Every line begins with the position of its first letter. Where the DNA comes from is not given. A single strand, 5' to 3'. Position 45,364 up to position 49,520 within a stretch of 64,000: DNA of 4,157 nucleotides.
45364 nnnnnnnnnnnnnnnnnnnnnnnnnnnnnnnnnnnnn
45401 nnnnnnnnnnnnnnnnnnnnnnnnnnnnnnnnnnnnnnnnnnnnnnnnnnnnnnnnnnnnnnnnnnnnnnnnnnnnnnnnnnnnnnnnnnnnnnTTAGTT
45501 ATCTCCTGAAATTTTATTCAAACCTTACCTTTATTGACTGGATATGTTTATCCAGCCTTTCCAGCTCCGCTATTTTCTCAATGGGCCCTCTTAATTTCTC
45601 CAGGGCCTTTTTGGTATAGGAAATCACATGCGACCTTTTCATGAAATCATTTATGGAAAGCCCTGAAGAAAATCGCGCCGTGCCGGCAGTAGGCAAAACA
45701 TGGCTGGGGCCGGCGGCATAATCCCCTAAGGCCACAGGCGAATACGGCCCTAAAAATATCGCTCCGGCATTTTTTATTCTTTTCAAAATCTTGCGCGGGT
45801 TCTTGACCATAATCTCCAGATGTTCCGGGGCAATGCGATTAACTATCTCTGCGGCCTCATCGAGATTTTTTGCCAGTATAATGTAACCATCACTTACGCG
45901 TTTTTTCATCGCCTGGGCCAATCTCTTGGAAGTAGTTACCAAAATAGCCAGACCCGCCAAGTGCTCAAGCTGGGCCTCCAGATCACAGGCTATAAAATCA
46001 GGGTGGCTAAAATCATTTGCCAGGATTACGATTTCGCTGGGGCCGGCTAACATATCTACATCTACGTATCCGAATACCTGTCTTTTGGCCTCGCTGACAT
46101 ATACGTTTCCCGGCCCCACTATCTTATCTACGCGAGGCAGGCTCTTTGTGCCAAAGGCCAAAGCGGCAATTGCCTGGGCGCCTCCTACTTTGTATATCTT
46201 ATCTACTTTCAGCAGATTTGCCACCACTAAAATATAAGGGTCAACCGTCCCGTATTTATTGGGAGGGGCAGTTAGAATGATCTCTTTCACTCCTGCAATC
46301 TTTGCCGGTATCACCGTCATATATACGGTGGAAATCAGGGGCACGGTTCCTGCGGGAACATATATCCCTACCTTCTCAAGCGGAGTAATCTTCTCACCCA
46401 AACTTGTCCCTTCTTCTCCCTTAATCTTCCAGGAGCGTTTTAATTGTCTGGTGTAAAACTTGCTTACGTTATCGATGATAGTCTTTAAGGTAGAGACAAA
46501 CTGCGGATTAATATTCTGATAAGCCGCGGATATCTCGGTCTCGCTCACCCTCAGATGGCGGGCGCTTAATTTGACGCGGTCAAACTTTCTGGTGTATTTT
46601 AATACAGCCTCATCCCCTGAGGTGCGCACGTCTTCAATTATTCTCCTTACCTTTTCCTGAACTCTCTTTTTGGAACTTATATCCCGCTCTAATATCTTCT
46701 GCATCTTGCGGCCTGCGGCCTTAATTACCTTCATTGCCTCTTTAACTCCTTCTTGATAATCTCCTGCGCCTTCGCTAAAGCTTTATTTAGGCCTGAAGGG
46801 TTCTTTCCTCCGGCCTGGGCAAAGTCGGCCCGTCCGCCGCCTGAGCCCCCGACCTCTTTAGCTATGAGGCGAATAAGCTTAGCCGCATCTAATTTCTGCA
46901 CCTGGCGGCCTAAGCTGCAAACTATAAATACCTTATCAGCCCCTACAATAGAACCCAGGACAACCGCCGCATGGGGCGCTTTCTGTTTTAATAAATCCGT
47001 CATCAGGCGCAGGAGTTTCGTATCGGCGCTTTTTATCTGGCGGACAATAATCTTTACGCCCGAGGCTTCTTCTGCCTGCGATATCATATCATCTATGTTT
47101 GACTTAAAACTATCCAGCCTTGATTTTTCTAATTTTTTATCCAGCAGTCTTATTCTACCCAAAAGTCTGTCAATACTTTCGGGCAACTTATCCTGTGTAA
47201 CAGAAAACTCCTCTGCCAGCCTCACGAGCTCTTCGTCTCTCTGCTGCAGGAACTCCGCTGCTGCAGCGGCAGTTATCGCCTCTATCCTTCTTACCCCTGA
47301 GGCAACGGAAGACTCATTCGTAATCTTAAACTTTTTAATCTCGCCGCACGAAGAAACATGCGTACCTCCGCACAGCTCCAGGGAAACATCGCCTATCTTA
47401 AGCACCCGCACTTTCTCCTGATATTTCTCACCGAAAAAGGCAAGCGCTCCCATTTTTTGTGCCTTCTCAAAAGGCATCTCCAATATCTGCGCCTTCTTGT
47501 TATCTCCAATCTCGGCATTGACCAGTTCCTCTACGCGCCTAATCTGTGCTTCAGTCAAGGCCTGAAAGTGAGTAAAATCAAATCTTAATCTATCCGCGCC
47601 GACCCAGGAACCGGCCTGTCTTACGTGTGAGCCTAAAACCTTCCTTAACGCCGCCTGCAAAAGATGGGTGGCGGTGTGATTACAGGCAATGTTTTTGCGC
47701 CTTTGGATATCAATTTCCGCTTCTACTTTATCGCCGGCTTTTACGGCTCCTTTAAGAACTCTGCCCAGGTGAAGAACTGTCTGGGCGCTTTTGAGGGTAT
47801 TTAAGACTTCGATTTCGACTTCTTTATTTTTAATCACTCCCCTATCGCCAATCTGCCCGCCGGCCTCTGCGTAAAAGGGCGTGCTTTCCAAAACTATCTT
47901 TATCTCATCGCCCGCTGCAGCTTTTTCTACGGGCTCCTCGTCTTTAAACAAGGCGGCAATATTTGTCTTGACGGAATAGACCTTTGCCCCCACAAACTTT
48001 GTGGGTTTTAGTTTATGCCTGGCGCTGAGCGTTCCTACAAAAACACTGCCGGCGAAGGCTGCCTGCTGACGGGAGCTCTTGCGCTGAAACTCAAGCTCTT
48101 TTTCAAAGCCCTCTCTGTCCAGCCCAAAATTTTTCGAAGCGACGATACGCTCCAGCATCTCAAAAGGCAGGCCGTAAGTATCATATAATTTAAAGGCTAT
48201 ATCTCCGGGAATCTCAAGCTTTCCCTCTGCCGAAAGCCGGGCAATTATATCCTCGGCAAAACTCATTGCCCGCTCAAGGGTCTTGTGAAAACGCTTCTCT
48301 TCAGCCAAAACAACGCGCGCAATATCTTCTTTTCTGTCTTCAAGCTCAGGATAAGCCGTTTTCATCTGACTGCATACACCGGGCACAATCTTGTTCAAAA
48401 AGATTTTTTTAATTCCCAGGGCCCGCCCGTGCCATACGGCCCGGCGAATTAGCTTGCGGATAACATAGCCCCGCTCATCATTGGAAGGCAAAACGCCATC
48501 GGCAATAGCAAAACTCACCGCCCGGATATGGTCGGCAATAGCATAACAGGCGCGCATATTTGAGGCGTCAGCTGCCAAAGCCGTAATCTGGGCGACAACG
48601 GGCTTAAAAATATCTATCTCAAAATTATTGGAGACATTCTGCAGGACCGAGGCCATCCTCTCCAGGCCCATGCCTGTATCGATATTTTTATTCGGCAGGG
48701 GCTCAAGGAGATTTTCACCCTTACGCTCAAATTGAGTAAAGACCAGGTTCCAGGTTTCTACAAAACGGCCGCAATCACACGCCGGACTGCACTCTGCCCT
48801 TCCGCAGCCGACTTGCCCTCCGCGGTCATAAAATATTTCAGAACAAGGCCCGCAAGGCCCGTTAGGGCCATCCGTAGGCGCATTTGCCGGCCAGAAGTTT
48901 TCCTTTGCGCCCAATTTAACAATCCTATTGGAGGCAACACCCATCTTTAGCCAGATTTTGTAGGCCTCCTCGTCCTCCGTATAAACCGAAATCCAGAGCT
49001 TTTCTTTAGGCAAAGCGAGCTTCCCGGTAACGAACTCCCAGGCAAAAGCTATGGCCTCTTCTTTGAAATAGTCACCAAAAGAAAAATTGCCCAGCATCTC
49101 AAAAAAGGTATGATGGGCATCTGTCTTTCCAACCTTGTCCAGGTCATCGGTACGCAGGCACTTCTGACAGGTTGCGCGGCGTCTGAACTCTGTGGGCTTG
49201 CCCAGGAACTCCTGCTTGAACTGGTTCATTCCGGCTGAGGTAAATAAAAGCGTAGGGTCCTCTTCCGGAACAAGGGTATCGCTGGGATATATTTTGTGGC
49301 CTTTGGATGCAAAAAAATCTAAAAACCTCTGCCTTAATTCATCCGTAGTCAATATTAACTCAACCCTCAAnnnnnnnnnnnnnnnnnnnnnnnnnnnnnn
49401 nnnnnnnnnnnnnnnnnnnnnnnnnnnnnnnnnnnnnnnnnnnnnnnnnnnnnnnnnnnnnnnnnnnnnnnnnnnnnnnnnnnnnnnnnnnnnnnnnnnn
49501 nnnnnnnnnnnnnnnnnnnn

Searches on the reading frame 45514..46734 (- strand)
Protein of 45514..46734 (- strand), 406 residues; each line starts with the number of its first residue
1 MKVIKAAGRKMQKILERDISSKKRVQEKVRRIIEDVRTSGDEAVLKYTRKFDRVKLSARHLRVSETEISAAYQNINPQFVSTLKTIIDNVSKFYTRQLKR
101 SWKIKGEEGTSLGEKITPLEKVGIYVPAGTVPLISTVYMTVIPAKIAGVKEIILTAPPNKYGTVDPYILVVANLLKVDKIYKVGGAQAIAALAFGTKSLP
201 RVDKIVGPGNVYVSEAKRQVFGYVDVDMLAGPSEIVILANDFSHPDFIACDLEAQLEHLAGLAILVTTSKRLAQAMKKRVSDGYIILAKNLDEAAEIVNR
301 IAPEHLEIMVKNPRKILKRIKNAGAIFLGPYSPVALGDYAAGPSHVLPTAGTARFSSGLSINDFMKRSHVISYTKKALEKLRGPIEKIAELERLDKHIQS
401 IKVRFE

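Call 63: search_protein_families(library=pfam, proteins=[window:45514-46734:-], max_evalue=0.00001)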
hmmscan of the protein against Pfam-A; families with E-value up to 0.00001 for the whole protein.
window:45514-46734:- (406 aa): 1 family
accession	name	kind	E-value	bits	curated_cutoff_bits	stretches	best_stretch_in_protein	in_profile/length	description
PF00815.25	Histidinol_dh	-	4.1e-152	507.4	27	1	17-405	3-411/411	Histidinol dehydrogenase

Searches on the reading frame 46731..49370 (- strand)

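Call 63: search_protein_families(library=pfam, proteins=[window:46731-49370:-], max_evalue=0.00001)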
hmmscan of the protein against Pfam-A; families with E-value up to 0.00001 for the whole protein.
window:46731-49370:- (879 aa): 3 families
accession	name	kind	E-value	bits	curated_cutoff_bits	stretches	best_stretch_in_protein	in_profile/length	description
PF01411.24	tRNA-synt_2c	-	9.8e-192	638.8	30.3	1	11-556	1-551/552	tRNA synthetases class II (A)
PF07973.19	tRNA_SAD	-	7.7e-18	64.6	24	1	654-697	1-44/44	Threonyl and Alanyl tRNA synthetase second additional domain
PF02272.25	DHHA1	-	6.1e-15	56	25.9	1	772-874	2-102/102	DHHA1 domain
